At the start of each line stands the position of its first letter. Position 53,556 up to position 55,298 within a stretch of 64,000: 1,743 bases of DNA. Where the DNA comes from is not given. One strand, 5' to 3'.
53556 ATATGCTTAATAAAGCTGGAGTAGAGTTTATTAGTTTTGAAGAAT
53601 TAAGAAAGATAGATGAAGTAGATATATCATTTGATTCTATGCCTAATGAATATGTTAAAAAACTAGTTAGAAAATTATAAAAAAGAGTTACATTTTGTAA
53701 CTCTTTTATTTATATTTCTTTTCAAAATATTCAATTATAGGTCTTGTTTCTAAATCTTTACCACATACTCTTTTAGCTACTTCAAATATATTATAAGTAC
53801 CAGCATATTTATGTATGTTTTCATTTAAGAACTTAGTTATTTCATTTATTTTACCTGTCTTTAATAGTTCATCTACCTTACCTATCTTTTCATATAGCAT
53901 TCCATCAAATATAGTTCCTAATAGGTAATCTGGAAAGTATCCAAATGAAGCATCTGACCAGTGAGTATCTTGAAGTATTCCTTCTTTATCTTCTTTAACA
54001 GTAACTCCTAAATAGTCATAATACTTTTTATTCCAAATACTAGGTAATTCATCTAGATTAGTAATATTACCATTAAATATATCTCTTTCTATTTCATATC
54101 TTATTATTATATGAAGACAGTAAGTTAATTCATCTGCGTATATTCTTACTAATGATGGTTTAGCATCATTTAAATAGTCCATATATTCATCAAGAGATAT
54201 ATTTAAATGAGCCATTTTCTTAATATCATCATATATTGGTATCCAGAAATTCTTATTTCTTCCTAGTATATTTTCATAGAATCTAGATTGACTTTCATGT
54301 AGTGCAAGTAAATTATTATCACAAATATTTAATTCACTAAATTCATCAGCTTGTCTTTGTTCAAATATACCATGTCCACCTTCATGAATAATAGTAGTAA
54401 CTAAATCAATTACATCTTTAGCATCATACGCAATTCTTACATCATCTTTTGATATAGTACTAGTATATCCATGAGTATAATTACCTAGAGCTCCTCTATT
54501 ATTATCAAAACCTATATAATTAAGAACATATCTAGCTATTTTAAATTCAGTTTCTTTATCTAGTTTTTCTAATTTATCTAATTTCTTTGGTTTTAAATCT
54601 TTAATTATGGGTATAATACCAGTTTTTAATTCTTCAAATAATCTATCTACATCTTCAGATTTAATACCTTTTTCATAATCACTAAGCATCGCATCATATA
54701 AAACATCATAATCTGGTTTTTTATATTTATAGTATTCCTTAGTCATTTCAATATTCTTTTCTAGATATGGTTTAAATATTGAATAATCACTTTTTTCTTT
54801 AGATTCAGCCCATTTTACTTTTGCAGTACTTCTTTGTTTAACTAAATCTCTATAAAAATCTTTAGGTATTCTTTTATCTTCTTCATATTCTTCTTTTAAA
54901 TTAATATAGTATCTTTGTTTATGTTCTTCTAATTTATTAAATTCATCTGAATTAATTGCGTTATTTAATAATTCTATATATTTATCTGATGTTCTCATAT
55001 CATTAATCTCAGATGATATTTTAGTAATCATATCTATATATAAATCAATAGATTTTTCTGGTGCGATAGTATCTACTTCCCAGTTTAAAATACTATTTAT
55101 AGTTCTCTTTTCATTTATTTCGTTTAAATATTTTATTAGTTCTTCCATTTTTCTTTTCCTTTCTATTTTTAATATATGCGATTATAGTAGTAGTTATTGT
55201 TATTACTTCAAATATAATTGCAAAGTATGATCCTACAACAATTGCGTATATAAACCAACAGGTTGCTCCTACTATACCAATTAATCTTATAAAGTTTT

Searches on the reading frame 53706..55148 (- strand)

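Call 70: search_protein_families(library=pfam, proteins=[window:53706-55148:-], max_evalue=0.0001)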
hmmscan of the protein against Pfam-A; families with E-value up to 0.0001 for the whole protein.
window:53706-55148:- (480 aa): 1 family
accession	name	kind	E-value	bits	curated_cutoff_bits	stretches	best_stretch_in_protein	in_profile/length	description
PF02074.21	Peptidase_M32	-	4.7e-136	454.7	25.1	1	4-479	2-489/489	Carboxypeptidase Taq (M32) metallopeptidase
